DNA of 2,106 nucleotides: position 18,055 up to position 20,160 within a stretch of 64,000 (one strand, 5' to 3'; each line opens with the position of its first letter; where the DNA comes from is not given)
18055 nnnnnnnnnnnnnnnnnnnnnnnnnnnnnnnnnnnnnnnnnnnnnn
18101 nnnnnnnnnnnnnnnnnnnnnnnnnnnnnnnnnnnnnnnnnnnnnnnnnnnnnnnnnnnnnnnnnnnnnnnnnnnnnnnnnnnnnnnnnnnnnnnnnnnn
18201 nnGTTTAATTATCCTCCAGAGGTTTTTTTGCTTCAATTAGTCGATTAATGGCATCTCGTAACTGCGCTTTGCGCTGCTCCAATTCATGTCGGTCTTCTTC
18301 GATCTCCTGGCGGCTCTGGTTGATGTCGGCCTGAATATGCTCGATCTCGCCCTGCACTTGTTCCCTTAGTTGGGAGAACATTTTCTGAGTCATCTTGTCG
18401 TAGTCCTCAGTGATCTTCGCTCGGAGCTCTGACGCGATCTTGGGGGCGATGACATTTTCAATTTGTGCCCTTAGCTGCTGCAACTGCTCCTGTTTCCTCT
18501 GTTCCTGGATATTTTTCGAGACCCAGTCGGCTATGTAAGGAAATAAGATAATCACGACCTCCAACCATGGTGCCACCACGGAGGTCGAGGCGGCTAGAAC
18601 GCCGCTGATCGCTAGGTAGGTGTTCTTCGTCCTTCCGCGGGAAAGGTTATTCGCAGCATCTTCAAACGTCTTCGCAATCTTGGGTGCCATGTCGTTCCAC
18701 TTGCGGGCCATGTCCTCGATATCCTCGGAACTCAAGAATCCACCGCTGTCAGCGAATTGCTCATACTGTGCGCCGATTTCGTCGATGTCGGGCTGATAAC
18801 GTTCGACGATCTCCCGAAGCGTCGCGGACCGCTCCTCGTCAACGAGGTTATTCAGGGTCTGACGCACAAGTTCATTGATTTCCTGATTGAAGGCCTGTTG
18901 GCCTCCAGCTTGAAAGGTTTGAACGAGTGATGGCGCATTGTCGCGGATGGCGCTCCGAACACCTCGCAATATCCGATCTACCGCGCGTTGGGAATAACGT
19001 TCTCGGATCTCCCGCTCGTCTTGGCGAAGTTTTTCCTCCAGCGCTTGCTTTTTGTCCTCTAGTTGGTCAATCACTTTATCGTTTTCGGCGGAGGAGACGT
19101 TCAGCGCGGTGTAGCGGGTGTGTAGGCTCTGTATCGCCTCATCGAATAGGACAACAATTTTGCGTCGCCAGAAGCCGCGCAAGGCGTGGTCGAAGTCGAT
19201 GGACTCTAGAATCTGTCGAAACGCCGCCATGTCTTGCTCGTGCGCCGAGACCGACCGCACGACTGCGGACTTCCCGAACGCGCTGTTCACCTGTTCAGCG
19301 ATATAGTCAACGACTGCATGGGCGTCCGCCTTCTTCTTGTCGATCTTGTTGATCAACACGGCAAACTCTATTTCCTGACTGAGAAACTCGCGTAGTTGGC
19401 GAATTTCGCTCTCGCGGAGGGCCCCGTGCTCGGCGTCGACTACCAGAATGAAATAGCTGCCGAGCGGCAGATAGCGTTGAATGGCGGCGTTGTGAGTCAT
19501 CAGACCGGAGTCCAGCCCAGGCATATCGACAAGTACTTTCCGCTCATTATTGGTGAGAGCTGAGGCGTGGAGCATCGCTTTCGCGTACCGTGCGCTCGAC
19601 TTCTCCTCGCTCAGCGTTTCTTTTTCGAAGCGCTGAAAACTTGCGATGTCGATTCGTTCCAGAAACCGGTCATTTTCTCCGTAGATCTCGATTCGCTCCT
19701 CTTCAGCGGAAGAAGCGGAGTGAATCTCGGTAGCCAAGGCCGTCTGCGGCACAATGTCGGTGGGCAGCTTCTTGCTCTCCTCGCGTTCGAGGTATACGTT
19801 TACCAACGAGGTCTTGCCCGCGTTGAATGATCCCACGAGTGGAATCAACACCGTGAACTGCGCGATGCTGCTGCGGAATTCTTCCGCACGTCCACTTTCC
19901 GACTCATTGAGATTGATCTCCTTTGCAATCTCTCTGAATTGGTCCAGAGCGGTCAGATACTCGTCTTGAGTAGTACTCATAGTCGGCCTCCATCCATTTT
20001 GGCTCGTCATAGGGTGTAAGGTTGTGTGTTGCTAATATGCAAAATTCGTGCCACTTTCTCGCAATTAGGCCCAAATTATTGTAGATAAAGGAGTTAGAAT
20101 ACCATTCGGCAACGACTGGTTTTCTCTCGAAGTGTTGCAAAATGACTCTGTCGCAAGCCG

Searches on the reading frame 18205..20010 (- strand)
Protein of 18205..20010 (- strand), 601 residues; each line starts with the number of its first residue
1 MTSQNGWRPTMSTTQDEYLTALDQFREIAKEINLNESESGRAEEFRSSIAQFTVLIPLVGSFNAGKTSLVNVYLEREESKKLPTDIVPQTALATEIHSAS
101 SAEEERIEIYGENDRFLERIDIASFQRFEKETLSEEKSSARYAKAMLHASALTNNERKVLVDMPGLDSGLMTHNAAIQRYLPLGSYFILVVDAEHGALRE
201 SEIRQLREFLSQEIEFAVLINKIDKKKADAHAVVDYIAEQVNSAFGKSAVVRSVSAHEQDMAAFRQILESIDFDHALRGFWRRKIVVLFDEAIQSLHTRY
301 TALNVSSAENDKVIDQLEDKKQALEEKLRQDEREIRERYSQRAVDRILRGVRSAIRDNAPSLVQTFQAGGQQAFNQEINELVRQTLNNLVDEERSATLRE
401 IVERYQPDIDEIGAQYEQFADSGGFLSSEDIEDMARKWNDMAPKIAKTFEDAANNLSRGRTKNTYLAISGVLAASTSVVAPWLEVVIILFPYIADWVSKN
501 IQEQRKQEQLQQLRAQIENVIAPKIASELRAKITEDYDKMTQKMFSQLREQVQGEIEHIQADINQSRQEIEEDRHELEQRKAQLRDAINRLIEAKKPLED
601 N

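Call 3: search_protein_families(library=pfam, proteins=[window:18205-20010:-], max_evalue=0.01)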
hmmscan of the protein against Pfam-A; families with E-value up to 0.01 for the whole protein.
window:18205-20010:- (601 aa): 6 families
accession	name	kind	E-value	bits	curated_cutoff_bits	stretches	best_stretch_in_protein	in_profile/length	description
PF00350.29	Dynamin_N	-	1.1e-14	55.2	27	1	58-221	3-165/168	Dynamin family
PF00009.33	GTP_EFTU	-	7.7e-07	29.3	26.5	1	59-268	9-179/188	Elongation factor Tu GTP binding domain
PF01926.29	MMR_HSR1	-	4.2e-06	27.3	21.9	1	58-222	4-113/113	50S ribosome-binding GTPase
PF05615.18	THOC7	-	0.0025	18.6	28.7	1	498-597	36-128/136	Tho complex subunit 7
PF02492.25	cobW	-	0.0036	17.3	20.7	0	186-243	117-174/180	CobW/HypB/UreG, nucleotide-binding domain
PF08477.19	Roc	-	0.0037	17.9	27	0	57-84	3-30/119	Ras of Complex, Roc, domain of DAPkinase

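Call 5: search_protein_families(library=padloc, proteins=[window:18205-20010:-], max_evalue=0.01)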
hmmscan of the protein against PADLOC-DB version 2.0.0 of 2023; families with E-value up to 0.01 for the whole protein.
window:18205-20010:- (601 aa): 1 family
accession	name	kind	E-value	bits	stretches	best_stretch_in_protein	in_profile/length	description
PDLC03841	LeoBC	-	6e-11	40.2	1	282-590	299-593/601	-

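Call 6: search_protein_families(library=ncbifam, proteins=[window:18205-20010:-], max_evalue=0.01)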
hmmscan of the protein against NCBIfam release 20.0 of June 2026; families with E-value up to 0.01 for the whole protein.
window:18205-20010:- (601 aa): 6 families
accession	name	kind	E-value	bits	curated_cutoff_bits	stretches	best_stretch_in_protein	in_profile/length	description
TIGR00231.1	small_GTP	domain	2.5e-05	24.1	42.5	1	56-236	6-134/164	GTP-binding protein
TIGR03598.1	GTPase_YsxC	equivalog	2.8e-05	23.9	124.45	0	157-261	65-178/186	ribosome biogenesis GTP-binding protein YihA/YsxC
NF009381.0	PRK12740.1-5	subfamily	4e-05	22.2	583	1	151-256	69-165/692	elongation factor G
TIGR01394.1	TypA_BipA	equivalog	8.5e-05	21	757.3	1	174-239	78-142/594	translational GTPase TypA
TIGR03918.1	GTP_HydF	equivalog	0.00017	20.5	325.55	0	159-254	59-150/392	[FeFe] hydrogenase H-cluster maturation GTPase HydF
NF041922.1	DLP_LeoA_gen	subfamily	0.0036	16.3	325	0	17-78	11-74/532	LeoA/HP0731 family dynamin-like GTPase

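Call 66: search_solved_structures(query=window:18205-20010:-, max_evalue=0.01)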
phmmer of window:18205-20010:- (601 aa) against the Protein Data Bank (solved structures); distinct sequences matched with E-value up to 0.01: 0.
